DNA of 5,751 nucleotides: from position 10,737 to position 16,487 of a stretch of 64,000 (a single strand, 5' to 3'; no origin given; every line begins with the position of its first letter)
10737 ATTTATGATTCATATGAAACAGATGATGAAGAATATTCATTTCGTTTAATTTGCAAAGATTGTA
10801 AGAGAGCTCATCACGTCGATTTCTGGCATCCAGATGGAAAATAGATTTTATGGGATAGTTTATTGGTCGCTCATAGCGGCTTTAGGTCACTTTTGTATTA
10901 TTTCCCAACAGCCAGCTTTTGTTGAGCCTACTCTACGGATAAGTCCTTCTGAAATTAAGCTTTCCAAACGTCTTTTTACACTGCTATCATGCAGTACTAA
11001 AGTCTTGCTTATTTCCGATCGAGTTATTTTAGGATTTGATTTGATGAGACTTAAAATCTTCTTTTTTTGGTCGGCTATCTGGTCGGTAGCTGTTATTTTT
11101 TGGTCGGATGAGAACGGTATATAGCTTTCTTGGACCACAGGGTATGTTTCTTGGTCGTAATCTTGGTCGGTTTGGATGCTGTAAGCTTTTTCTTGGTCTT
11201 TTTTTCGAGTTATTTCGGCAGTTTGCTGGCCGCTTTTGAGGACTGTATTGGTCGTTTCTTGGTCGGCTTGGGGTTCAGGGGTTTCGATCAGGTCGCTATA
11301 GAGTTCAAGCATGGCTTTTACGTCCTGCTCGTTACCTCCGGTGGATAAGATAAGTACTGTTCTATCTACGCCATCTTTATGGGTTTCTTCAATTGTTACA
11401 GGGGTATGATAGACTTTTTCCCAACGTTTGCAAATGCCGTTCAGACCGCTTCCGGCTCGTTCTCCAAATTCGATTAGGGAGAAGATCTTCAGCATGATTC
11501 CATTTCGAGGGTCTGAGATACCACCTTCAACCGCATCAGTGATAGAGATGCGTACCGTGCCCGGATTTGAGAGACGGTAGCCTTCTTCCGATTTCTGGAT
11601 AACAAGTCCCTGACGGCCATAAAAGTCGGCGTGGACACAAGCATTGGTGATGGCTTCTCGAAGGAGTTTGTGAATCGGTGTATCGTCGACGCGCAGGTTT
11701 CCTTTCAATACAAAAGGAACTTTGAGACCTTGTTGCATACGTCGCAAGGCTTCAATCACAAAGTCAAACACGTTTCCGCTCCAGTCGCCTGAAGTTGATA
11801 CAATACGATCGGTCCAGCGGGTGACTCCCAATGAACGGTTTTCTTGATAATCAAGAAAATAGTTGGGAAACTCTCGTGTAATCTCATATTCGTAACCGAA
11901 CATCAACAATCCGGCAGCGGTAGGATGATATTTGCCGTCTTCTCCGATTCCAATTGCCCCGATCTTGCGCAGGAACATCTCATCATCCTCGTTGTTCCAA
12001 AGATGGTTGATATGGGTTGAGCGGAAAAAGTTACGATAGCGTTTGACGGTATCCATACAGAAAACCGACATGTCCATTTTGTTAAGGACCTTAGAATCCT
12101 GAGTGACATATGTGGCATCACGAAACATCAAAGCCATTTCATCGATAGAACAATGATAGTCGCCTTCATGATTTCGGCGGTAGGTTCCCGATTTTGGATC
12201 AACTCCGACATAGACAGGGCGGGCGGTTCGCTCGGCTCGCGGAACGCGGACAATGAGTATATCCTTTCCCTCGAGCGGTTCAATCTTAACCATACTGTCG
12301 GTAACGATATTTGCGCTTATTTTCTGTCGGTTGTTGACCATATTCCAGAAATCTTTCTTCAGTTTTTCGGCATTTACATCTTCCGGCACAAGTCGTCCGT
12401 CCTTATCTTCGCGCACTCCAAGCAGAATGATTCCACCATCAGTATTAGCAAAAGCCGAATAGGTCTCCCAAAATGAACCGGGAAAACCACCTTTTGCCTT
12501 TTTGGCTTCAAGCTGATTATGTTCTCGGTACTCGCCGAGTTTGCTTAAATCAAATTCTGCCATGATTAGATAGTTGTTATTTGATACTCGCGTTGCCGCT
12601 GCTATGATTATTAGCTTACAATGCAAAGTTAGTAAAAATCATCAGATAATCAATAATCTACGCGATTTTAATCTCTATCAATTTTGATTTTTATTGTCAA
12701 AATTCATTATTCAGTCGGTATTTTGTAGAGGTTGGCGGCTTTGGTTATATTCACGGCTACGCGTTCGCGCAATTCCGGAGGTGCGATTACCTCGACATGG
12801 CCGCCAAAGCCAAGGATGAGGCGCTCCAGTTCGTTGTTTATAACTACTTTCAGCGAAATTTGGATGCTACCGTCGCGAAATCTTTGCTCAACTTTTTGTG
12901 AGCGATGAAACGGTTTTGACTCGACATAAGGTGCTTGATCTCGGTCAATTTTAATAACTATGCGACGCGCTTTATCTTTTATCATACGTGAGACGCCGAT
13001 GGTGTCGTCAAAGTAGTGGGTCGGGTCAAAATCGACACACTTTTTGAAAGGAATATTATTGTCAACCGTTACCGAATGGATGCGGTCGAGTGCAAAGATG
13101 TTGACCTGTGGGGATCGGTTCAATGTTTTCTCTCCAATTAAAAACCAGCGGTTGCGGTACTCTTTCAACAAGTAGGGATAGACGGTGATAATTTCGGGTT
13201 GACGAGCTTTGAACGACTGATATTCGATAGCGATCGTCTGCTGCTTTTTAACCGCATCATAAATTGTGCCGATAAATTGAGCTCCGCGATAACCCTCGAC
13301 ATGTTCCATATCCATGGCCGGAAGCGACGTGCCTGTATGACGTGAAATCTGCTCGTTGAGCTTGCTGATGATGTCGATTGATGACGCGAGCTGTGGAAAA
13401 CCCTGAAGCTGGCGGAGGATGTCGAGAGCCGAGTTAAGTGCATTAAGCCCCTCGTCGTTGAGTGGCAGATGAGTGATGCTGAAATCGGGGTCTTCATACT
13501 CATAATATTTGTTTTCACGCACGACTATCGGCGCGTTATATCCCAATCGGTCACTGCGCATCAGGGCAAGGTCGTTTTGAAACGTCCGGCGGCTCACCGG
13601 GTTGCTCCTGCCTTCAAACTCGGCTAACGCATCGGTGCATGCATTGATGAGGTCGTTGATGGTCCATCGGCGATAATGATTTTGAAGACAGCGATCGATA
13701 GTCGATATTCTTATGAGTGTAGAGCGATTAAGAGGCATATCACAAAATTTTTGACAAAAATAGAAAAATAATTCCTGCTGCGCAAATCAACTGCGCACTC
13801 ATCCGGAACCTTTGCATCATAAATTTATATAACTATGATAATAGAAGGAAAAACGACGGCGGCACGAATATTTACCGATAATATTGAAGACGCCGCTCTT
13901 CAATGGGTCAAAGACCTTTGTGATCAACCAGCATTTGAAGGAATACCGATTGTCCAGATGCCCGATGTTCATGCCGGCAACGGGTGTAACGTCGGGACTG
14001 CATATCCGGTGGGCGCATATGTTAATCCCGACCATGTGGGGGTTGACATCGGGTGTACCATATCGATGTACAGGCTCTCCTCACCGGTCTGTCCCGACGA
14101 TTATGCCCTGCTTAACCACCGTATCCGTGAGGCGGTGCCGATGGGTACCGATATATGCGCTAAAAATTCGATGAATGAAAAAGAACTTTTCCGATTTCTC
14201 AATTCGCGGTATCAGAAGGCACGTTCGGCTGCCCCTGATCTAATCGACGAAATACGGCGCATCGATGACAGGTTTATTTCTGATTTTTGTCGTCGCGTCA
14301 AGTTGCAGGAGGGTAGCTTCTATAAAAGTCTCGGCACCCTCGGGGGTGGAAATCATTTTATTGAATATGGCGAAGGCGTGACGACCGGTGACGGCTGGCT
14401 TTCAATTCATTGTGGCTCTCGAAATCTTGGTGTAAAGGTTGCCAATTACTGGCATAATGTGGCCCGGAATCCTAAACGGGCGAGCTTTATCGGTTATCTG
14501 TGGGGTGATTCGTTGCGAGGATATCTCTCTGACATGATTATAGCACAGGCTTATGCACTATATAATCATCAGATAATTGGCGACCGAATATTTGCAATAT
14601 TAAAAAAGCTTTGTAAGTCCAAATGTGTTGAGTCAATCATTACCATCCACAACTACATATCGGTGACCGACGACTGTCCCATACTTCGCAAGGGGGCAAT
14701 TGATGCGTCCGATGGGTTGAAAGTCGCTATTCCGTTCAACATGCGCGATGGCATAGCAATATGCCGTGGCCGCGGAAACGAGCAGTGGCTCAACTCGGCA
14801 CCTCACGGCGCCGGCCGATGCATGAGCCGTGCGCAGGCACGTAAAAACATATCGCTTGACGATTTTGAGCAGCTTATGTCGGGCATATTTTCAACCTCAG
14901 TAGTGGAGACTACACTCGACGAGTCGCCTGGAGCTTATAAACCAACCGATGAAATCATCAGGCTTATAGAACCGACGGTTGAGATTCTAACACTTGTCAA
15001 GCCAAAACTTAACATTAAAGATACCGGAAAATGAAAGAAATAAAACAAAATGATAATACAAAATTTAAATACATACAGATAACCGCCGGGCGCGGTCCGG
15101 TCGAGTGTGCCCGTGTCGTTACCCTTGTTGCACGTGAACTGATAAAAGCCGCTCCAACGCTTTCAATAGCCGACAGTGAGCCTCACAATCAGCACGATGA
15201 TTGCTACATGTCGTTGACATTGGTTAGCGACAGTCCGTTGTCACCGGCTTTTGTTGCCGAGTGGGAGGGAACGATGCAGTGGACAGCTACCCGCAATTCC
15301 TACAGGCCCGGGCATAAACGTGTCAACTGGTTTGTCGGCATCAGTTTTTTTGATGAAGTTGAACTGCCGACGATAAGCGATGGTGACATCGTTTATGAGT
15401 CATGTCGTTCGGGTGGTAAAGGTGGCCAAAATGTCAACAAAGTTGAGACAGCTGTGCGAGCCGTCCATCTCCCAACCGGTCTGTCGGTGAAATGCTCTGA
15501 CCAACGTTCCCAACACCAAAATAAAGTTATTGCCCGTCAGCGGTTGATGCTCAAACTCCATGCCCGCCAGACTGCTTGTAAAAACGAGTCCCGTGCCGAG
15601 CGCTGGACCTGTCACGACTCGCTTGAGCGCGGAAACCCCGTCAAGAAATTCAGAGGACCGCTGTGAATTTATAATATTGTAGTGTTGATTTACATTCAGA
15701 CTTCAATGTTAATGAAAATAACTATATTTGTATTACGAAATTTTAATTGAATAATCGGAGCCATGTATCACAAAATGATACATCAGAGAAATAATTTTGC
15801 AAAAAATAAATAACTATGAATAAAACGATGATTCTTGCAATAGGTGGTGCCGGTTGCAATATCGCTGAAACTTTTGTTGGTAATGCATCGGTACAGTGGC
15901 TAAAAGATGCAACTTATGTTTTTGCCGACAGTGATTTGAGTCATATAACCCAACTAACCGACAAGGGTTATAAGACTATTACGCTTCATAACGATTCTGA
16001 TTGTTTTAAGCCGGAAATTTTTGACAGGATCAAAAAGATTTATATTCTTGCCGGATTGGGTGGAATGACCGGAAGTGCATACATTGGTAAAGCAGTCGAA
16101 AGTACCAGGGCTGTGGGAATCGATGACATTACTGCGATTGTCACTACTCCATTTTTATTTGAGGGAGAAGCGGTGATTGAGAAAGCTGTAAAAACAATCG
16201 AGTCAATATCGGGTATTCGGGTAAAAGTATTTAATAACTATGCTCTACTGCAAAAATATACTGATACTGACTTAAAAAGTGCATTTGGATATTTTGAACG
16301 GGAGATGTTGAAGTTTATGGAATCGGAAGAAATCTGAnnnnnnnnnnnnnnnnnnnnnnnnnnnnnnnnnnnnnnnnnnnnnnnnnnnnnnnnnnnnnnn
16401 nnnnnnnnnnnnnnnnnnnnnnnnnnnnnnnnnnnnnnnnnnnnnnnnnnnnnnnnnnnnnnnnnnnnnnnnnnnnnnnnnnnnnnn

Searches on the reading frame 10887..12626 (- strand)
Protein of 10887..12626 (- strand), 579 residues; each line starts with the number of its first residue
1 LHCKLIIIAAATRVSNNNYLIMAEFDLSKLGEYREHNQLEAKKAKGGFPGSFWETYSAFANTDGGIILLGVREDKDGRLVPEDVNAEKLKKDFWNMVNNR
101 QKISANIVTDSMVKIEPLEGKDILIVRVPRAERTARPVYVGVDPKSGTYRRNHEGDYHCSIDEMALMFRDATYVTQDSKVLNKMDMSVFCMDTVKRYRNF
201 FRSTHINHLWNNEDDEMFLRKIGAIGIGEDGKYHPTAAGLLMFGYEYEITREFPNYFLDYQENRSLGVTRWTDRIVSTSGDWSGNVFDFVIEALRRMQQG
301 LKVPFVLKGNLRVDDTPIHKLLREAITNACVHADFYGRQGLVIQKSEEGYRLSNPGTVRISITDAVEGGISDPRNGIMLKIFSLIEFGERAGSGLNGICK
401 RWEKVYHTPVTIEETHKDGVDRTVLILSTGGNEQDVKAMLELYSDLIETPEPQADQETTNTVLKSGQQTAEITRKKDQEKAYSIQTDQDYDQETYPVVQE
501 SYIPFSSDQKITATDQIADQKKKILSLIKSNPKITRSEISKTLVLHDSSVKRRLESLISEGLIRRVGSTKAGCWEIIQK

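Call 37: search_protein_families(library=pfam, proteins=[window:10887-12626:-], max_evalue=0.001)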
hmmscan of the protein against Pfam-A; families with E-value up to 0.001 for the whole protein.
window:10887-12626:- (579 aa): 5 families
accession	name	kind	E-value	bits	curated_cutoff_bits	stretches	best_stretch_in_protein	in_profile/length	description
PF04326.19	SLFN_AlbA_2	-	2.8e-12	47.6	25.3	1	35-159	1-117/118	Schlafen, AlbA_2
PF13412.12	HTH_24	-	1.3e-07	31.5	21.9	1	519-564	3-48/48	Winged helix-turn-helix DNA-binding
PF13749.12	HATPase_c_4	-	4.2e-05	23.9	26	1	352-415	15-81/89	Putative ATP-dependent DNA helicase recG C-terminal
PF12802.13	MarR_2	-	0.00036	21.1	27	1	524-568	10-55/61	MarR family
PF01047.28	MarR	-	0.00063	20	24.6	0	523-567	7-51/59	MarR family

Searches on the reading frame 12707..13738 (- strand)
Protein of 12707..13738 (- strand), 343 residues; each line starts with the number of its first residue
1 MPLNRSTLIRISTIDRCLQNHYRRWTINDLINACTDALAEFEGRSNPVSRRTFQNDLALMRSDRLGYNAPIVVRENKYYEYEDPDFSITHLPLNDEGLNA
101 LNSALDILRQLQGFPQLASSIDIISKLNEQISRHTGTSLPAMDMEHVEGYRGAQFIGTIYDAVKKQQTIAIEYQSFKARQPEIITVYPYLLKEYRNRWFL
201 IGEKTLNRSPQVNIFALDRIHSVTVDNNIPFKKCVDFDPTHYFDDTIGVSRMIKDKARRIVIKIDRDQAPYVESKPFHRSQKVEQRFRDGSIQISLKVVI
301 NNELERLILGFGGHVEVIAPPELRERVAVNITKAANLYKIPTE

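Call 37: search_protein_families(library=pfam, proteins=[window:12707-13738:-], max_evalue=0.001)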
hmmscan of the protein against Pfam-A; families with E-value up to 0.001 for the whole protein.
window:12707-13738:- (343 aa): 2 families
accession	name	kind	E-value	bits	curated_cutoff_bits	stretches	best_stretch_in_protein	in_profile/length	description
PF25583.1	WCX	-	2.9e-17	63.2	23.9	1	258-334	3-75/76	WCX domain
PF13280.12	WYL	-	1.9e-12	47.4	21.8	1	156-225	3-70/70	WYL domain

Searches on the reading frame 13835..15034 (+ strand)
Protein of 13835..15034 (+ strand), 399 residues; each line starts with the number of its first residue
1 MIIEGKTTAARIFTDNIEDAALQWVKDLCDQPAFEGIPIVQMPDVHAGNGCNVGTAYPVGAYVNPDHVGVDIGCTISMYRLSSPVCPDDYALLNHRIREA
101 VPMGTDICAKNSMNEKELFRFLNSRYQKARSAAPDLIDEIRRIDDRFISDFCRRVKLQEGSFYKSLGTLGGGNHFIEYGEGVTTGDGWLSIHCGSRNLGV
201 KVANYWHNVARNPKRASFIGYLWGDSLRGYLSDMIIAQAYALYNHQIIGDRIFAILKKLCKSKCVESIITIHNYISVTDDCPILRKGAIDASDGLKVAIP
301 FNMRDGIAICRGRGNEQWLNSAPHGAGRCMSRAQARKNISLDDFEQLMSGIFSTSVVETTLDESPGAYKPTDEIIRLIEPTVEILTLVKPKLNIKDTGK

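Call 37: search_protein_families(library=pfam, proteins=[window:13835-15034:+], max_evalue=0.001)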
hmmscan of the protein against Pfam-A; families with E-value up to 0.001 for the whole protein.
window:13835-15034:+ (399 aa): 1 family
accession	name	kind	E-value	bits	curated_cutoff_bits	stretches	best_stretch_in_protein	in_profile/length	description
PF01139.22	RtcB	-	3.4e-57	195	27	1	39-395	15-425/426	tRNA-splicing ligase RtcB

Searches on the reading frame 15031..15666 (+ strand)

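Call 37: search_protein_families(library=pfam, proteins=[window:15031-15666:+], max_evalue=0.001)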
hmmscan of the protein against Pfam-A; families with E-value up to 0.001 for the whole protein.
window:15031-15666:+ (211 aa): 1 family
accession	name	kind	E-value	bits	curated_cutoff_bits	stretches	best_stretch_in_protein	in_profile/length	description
PF00472.26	RF-1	-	2.7e-24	85.8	35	1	113-201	5-96/116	RF-1 domain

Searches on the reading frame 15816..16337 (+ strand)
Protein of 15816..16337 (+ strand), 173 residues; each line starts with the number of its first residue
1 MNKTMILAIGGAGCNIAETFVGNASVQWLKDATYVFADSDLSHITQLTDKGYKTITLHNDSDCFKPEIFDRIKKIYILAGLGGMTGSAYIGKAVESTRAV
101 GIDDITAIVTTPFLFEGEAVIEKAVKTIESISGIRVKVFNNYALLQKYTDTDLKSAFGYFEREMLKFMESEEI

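Call 37: search_protein_families(library=pfam, proteins=[window:15816-16337:+], max_evalue=0.001)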
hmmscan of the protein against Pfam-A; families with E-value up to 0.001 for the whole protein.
window:15816-16337:+ (173 aa): 1 family
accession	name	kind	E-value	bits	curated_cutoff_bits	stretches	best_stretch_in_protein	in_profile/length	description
PF00091.31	Tubulin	-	1.2e-08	35.9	33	1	70-132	107-171/190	Tubulin/FtsZ family, GTPase domain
